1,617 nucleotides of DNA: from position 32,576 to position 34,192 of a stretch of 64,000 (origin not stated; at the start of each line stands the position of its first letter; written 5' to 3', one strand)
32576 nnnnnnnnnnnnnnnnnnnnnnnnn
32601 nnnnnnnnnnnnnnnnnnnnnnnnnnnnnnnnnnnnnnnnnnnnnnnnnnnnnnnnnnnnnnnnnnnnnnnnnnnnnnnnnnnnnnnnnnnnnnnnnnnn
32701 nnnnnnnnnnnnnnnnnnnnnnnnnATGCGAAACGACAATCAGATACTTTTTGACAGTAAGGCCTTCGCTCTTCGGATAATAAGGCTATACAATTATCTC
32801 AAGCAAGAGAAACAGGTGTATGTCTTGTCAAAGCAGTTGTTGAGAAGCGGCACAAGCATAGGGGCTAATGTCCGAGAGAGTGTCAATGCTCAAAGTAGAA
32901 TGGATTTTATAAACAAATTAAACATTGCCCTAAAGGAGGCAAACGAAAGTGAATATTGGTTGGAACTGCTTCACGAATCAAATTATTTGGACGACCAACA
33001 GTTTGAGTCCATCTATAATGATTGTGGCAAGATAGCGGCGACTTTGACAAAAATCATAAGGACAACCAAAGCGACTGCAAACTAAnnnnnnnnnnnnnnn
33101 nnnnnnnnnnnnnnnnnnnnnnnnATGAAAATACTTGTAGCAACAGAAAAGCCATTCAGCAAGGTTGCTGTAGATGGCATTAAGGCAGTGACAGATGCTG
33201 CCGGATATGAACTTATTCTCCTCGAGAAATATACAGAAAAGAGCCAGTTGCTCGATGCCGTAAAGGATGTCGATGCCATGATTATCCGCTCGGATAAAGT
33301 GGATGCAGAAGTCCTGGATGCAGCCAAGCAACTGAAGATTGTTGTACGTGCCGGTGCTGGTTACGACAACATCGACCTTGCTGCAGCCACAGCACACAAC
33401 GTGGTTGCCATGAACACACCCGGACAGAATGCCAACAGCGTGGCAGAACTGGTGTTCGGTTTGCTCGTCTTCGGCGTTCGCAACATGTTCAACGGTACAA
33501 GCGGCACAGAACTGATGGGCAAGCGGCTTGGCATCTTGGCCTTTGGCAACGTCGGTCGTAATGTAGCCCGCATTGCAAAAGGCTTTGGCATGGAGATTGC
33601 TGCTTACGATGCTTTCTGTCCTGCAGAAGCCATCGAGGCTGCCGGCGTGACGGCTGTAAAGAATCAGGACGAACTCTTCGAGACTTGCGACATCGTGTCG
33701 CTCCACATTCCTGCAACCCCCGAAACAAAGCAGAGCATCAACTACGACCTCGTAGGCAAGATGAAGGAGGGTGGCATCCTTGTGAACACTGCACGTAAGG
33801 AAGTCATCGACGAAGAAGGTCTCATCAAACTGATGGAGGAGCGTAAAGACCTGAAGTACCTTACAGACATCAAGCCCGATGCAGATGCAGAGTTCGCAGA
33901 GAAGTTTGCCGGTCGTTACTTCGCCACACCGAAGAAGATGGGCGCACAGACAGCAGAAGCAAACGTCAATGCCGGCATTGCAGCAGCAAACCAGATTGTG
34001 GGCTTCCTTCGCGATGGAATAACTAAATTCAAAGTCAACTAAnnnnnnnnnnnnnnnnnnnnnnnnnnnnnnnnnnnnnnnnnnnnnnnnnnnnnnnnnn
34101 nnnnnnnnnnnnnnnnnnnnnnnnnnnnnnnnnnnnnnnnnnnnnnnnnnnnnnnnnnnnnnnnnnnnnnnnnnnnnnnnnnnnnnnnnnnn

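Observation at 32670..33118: Avd/23S-IVS-type four-helix-bundle ORF bracketed by inverted heptamer arrays, inserted between serC and serA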

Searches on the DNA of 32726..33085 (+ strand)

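Call 76: search_dna_similar(query=L119:1925-2365:+, collection=plasmids, mode=distant, max_rows=25)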
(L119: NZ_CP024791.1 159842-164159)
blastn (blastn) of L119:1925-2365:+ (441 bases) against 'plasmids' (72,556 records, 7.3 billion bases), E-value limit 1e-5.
In 1 record(s) the limit of 40 matching pieces per record was reached: places in those records are undercounted.
Records with a match: 23; places in all: 131; records where one place covers at least 80% of the query: 9.
Best place of each record, by identity: >=99% 6; 95-99% 3; 80-90% 1; 60-80% 13.
By first word of the organism name: Nostoc 16; Tolypothrix 2; Dolichospermum 1; Anabaena 1; Calothrix 1; Bernardetia 1; Microchaete 1.
By predicted mobility (MOB-suite, as given by PLSDB): non-mobilizable 11; conjugative 7; mobilizable 5.
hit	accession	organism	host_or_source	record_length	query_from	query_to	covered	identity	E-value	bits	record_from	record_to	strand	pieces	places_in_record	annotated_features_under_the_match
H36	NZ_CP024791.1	Nostoc flagelliforme CCNUN1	cell culture,desert soil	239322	1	441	100%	100.0%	0e+0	796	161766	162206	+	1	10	four helix bundle protein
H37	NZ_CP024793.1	Nostoc flagelliforme CCNUN1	cell culture,desert soil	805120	1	441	100%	99.8%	0e+0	792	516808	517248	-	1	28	four helix bundle protein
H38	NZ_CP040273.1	Nostoc sp. C052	Blasia pusilla,pure culture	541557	5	441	99%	98.2%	0e+0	753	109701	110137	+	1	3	four helix bundle protein | hypothetical protein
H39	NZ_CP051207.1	Dolichospermum flos-aquae CCAP 1403/13F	cell culture,freshwater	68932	9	434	93%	79.6%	8e-80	365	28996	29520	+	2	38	four helix bundle protein | helicase-related protein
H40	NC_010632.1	Nostoc punctiforme PCC 73102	-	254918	10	433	96%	69.2%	5e-44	185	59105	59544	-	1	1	four helix bundle protein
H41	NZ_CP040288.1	Nostoc sp. C057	Phaeoceros,pure culture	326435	10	433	96%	69.2%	1e-39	170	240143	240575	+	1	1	four helix bundle protein | hypothetical protein (x2)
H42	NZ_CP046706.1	Nostoc sp. ATCC 53789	-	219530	10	433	96%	69.0%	2e-42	180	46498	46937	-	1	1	four helix bundle protein | hypothetical protein | DNA cytosine methyltransferase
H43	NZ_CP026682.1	Nostoc sp. 'Peltigera membranacea cyanobiont' N6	Lichen thallus,Peltigera membranacea ...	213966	10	433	96%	68.6%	1e-39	171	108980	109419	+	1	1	four helix bundle protein | hypothetical protein (x2)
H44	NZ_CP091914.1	Nostoc sp. UHCC 0870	cell culture,Brackish water, ...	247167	42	400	81%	71.1%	1e-39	171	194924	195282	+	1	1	four helix bundle protein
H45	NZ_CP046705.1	Nostoc sp. ATCC 53789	-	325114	59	396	77%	71.6%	8e-42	178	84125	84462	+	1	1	four helix bundle protein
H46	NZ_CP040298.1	Nostoc sp. TCL26-01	Leiosporoceros dussii,pure culture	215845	59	401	78%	69.1%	7e-30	139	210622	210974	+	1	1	none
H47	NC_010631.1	Nostoc punctiforme PCC 73102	-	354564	71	396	74%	70.3%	5e-32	146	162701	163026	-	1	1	four helix bundle protein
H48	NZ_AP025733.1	Nostoc cf. commune SO-36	-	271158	71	396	74%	69.3%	7e-30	138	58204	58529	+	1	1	four helix bundle protein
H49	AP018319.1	Nostoc sp. HK-01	-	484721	96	381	65%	71.3%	1e-32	147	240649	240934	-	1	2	hypothetical protein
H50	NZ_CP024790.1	Nostoc flagelliforme CCNUN1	cell culture,desert soil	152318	154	289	31%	73.4%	7e-11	76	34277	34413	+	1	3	four helix bundle protein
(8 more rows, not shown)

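Call 77: get_annotated_region(hit=H37, flank=2000)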
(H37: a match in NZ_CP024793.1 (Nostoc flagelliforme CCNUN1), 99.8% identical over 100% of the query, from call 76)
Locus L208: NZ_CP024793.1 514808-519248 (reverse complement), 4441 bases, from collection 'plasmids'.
description: Nostoc flagelliforme CCNUN1 plasmid pNFSY08, complete sequence
organism: Nostoc flagelliforme CCNUN1 (NCBI taxid 2038116)
taxonomy: Bacteria; Cyanobacteriota; Cyanophyceae; Nostocales; Nostocaceae; Nostoc; Nostoc flagelliforme; Nostoc flagelliforme CCNUN1
host: -; source: cell culture,desert soil; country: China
typing (MOB-suite, as given by PLSDB): conjugative; replicon rep_cluster_317; relaxase MOBP,MOBV,MOBV; mating-pair formation MPF_T
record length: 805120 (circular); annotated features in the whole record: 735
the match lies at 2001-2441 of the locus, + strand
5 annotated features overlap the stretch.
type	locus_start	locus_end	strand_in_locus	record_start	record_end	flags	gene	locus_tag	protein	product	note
CDS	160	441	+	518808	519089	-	-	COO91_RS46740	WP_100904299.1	hypothetical protein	-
CDS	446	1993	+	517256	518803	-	-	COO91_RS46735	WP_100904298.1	hypothetical protein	-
CDS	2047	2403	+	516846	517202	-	-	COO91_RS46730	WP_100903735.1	four helix bundle protein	-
CDS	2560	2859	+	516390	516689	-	-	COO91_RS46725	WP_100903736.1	hypothetical protein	-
CDS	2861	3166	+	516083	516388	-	-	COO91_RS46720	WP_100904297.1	hypothetical protein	-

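Call 78: get_annotated_region(hit=H38, flank=2000)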
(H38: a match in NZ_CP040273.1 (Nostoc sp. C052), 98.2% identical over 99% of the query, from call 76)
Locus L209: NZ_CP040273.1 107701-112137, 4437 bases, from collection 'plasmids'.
description: Nostoc sp. C052 plasmid pC052_A, complete sequence
organism: Nostoc sp. C052 (NCBI taxid 2576902)
taxonomy: Bacteria; Cyanobacteriota; Cyanophyceae; Nostocales; Nostocaceae; Nostoc; Nostoc sp. C052
host: -; source: Blasia pusilla,pure culture; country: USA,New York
typing (MOB-suite, as given by PLSDB): conjugative; relaxase MOBV; mating-pair formation MPF_T
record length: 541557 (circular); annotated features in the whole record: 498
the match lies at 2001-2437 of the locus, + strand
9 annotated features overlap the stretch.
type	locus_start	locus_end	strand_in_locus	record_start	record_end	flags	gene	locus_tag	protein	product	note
CDS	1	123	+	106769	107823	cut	-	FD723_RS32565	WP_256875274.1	IS630 family transposase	-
CDS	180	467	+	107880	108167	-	-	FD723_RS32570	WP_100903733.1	hypothetical protein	-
CDS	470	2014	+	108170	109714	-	-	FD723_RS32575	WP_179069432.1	hypothetical protein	-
CDS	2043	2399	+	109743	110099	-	-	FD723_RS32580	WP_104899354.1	four helix bundle protein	-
CDS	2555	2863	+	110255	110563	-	-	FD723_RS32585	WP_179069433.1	hypothetical protein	-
CDS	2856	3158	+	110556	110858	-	-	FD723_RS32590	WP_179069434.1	hypothetical protein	-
CDS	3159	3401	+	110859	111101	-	-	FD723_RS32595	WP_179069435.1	hypothetical protein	-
CDS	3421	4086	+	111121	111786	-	-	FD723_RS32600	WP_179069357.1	hypothetical protein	-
CDS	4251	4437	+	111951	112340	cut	-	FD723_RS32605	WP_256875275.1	BRO family protein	-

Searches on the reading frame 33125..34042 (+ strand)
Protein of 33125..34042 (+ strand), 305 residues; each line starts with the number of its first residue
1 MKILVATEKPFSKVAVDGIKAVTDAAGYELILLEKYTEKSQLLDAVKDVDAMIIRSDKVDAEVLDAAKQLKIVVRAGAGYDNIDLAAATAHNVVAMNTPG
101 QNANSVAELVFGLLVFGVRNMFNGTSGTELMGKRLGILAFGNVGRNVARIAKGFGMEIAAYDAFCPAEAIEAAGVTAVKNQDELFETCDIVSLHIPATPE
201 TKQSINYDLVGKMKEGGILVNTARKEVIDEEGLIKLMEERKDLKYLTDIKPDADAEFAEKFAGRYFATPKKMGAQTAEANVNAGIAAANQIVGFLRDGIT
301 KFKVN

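Call 6: search_protein_families(library=pfam, proteins=[window:33125-34042:+], max_evalue=0.01)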
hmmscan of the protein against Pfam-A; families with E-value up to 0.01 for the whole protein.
window:33125-34042:+ (305 aa): 5 families
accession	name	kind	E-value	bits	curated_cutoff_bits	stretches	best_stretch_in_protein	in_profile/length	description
PF02826.25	2-Hacid_dh_C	-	2.4e-35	121.9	25.1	1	124-249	28-153/178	D-isomer specific 2-hydroxyacid dehydrogenase, NAD binding domain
PF00389.36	2-Hacid_dh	-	2.1e-30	105.6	24.6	1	21-305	14-134/134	D-isomer specific 2-hydroxyacid dehydrogenase, catalytic domain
PF03446.21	NAD_binding_2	-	2.3e-06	28.1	21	1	135-240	2-110/161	NAD binding domain of 6-phosphogluconate dehydrogenase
PF00670.27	AdoHcyase_NAD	-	0.00034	21.2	27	1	128-244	19-132/162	S-adenosyl-L-homocysteine hydrolase, NAD binding domain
PF22660.2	RS_preATP-grasp-like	-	0.0022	18.8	27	0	133-197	2-72/98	Ribonucleotide synthetase preATP-grasp domain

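Call 17: find_related_loci(query=window:33125-34042:+, collection=genome_contigs, flank=4000)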
Query window:33125-34042:+ (305 aa) in genome_contigs; peptide patterns used: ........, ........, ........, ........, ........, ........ (x = any residue, [..] = any of these).
599 stretches matched a pattern (row limit reached: there are more); 356 encode a relative of the query (tblastn E <= 1e-3); the best 80 are kept; 80 distinct loci.
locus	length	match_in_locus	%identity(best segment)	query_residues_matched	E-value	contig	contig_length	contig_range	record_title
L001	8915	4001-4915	98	1-305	0e+0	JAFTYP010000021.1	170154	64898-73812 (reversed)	MAG: Bacteroidaceae bacterium isolate RGIG4268 Roe_deer_Colon.Co__c1756935, whole genome shotgun sequence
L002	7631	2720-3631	94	1-305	0e+0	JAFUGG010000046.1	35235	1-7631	MAG: Bacteroidaceae bacterium isolate RGIG4467 Roe_deer_Omasum-5__c3353, whole genome shotgun sequence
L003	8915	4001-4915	93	1-305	0e+0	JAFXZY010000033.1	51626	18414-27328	MAG: Bacteroidaceae bacterium isolate RGIG6899 Sheep_Rumen-5__c429915, whole genome shotgun sequence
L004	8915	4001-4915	93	1-305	0e+0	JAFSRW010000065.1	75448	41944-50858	MAG: Bacteroidaceae bacterium isolate RGIG3417 Goat_Reticulum.Co__c1404323, whole genome shotgun sequence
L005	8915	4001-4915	92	1-305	0e+0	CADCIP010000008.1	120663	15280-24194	MAG: uncultured Bacteroidales bacterium isolate RUG14681 genome assembly, contig: RUG14681_asm_8, whole genome shotgun s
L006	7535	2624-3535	93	1-305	0e+0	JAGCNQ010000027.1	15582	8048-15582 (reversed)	MAG: Bacteroidaceae bacterium isolate RGIG9956 Yak_Reticulum-1__c128411, whole genome shotgun sequence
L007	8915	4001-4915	93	1-305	0e+0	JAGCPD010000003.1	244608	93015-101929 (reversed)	MAG: Bacteroidaceae bacterium isolate RGIG9995 Yak_Reticulum-4__c18, whole genome shotgun sequence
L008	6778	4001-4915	93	1-305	0e+0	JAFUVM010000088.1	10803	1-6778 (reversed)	MAG: Bacteroidaceae bacterium isolate RGIG4863 Roe_deer_Rumen-1__c12884, whole genome shotgun sequence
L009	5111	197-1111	92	1-305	0e+0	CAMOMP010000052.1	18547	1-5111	MAG: uncultured Prevotellaceae bacterium isolate SRR873608_bin.136_metaWRAP_v1.3_MAG genome assembly, contig: NODE_8590_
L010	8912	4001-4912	93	1-305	0e+0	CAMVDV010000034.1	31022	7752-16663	MAG TPA_asm: uncultured Prevotellaceae bacterium isolate SRR8387715_bin.115_metaWRAP_v1.3_MAG genome assembly, contig: E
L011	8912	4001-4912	92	2-305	0e+0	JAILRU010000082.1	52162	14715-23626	MAG: Bacteroidaceae bacterium isolate RUI392 k141_2993346_flag=0_multi=38.9927_len=52162, whole genome shotgun sequence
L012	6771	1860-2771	92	1-305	0e+0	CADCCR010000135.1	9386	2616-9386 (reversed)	MAG: uncultured Bacteroidales bacterium isolate RUG14526 genome assembly, contig: RUG14526_asm_135, whole genome shotgun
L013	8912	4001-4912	92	1-305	0e+0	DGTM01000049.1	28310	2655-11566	MAG TPA_asm: Prevotellaceae bacterium UBA4336 UBA4336_contig_3660, whole genome shotgun sequence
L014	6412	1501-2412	91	1-305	0e+0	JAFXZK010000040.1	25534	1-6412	MAG: Bacteroidaceae bacterium isolate RGIG6885 Sheep_Rumen-5__c565905, whole genome shotgun sequence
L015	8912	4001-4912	91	2-305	0e+0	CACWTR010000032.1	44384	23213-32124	MAG: uncultured Bacteroidales bacterium isolate RUG10906 genome assembly, contig: RUG10906_asm_32, whole genome shotgun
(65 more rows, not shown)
